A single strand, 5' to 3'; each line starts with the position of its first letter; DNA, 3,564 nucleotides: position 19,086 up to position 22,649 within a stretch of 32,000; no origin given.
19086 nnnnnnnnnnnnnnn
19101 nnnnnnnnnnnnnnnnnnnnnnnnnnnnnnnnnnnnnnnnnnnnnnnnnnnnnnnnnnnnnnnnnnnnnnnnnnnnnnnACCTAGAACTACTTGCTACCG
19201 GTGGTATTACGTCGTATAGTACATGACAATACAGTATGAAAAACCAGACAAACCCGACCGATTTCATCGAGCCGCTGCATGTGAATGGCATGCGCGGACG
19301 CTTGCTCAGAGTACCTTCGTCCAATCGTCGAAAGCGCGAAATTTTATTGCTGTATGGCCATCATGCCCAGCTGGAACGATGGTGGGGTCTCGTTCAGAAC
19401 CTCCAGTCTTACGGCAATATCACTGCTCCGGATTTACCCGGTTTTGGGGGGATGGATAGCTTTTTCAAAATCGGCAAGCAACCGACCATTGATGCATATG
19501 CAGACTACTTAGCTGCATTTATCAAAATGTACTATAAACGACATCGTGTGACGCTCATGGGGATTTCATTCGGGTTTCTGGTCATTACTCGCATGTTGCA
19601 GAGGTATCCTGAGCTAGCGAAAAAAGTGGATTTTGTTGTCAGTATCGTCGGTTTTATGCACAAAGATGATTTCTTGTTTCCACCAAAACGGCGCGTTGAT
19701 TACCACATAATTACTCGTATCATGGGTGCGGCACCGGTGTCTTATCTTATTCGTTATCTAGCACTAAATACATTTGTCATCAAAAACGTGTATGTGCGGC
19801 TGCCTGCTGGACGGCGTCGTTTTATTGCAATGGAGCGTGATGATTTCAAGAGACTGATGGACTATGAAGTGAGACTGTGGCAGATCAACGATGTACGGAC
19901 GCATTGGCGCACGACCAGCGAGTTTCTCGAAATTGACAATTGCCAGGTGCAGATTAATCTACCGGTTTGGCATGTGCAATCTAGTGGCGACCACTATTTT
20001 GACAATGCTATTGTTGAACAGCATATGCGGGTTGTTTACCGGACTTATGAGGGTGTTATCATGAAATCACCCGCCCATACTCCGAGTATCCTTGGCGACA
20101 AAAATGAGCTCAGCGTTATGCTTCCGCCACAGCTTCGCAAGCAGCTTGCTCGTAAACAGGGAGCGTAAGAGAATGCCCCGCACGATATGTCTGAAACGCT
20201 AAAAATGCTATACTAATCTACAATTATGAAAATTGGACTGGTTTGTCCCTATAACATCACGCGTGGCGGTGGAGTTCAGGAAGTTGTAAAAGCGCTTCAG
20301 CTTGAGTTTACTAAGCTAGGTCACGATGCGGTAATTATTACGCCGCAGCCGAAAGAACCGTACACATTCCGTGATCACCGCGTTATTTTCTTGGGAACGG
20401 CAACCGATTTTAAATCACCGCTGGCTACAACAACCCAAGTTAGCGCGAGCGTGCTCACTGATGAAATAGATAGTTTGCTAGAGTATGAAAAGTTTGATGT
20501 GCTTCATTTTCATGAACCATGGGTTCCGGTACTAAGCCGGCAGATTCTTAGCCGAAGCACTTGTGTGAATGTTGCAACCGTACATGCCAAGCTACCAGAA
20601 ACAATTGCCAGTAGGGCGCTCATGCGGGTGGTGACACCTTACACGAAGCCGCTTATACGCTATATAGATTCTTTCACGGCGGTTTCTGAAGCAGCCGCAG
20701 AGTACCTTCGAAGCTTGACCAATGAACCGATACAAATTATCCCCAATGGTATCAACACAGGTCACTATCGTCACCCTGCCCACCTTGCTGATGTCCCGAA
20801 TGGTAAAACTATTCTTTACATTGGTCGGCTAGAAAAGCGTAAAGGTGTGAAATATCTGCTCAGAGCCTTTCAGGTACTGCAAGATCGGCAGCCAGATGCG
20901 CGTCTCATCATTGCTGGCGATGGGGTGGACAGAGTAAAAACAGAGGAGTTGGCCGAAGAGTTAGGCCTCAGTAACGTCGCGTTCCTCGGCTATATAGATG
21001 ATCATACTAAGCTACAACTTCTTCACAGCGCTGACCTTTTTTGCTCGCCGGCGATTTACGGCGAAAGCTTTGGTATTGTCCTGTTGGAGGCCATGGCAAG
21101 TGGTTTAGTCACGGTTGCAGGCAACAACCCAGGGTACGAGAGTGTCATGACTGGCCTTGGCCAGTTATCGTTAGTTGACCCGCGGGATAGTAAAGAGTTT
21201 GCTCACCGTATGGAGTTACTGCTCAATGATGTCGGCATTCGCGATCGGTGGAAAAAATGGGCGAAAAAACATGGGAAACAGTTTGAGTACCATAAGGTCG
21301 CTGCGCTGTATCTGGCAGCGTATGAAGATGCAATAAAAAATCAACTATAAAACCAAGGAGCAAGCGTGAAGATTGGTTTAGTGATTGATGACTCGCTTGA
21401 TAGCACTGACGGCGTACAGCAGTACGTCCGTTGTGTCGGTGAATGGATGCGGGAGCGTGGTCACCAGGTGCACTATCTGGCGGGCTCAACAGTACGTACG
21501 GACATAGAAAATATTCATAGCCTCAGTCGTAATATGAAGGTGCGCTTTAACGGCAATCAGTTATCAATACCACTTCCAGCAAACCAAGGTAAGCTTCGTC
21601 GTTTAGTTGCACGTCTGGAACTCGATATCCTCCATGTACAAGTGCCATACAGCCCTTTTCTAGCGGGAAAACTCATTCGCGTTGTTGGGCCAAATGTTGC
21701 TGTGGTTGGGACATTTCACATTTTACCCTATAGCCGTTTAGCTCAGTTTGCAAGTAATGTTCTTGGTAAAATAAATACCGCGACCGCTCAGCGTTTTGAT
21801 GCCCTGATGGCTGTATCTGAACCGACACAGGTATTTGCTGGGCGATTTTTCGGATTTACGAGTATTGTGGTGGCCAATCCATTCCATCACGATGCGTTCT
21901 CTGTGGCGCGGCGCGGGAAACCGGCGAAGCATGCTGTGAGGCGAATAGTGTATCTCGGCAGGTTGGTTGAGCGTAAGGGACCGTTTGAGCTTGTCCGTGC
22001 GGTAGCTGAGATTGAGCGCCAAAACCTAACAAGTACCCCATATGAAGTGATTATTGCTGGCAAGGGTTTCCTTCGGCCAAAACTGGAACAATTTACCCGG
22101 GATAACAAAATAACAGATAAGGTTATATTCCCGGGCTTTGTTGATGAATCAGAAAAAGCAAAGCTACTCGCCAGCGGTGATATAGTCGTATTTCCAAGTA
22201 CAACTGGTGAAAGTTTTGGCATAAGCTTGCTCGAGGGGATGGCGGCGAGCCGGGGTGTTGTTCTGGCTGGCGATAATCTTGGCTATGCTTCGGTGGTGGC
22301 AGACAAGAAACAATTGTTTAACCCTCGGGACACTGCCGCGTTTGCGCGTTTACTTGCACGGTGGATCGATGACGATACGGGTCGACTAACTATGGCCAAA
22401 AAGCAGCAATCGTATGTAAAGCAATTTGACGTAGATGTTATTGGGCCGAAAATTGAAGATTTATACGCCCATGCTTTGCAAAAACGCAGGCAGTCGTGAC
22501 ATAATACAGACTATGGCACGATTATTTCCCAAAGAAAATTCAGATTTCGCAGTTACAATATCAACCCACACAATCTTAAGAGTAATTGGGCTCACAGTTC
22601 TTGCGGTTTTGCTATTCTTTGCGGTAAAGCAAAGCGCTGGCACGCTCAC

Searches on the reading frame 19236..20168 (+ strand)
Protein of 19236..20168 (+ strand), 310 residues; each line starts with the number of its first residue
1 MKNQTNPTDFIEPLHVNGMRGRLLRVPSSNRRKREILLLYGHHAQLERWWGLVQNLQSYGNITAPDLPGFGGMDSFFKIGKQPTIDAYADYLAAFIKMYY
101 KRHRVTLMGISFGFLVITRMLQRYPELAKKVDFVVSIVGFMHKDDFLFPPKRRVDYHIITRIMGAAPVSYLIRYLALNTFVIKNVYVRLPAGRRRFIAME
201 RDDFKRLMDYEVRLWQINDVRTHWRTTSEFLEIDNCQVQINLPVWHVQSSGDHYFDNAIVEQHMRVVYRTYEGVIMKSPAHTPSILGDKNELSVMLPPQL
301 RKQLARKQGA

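Call 22: search_protein_families(library=pfam, proteins=[window:19236-20168:+], max_evalue=0.001)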
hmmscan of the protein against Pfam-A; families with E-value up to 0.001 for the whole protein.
window:19236-20168:+ (310 aa): 3 families
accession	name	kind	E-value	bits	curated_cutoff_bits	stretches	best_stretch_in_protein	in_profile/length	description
PF00561.26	Abhydrolase_1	-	3.1e-06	27.5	25.8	1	36-136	3-102/245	alpha/beta hydrolase fold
PF12146.15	Hydrolase_4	-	0.00025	20.9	27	1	33-131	4-101/239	Serine aminopeptidase, S33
PF12697.13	Abhydrolase_6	-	0.0005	21.2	26.3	1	49-160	13-94/217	Alpha/beta hydrolase family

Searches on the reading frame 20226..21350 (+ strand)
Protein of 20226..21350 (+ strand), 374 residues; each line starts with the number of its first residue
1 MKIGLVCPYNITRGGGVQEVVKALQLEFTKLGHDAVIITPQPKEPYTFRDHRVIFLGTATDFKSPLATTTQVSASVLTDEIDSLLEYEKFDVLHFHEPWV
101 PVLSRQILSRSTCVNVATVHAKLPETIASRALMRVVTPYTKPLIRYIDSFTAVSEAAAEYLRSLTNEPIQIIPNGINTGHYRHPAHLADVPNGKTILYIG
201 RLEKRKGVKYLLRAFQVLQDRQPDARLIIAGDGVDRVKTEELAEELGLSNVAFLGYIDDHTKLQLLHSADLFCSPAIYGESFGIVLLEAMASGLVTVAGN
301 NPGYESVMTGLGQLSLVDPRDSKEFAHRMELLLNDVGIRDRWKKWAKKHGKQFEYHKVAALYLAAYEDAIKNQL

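Call 22: search_protein_families(library=pfam, proteins=[window:20226-21350:+], max_evalue=0.001)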
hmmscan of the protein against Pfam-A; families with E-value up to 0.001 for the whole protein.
window:20226-21350:+ (374 aa): 5 families
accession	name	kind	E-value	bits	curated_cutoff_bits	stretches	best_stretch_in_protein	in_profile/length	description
PF00534.26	Glycos_transf_1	-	1.2e-40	139.3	26.4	1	192-348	14-171/172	Glycosyl transferases group 1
PF13692.12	Glyco_trans_1_4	-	7.8e-32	110.9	27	1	194-335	2-142/142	Glycosyl transferases group 1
PF13439.12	Glyco_transf_4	-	1e-19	71.7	28.5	1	15-178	2-168/170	Glycosyltransferase Family 4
PF13579.12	Glyco_trans_4_4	-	8e-12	46.2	29.7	1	15-175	1-158/158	Glycosyl transferase 4-like domain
PF20706.3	GT4-conflict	-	5.6e-07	29.3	26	1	167-308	173-320/385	Family 4 Glycosyltransferase in conflict systems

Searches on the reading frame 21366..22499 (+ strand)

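Call 22: search_protein_families(library=pfam, proteins=[window:21366-22499:+], max_evalue=0.001)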
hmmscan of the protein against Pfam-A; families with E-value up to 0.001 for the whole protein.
window:21366-22499:+ (377 aa): 4 families
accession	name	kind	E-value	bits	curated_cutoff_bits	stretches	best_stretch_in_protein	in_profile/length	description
PF00534.26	Glycos_transf_1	-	7.4e-27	94.4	26.4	1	189-346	13-168/172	Glycosyl transferases group 1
PF13692.12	Glyco_trans_1_4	-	1.2e-23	84.4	27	1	192-336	2-142/142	Glycosyl transferases group 1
PF13439.12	Glyco_transf_4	-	6.7e-16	59.2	28.5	1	15-166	2-156/170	Glycosyltransferase Family 4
PF13579.12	Glyco_trans_4_4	-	3e-09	37.9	29.7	1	16-155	2-139/158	Glycosyl transferase 4-like domain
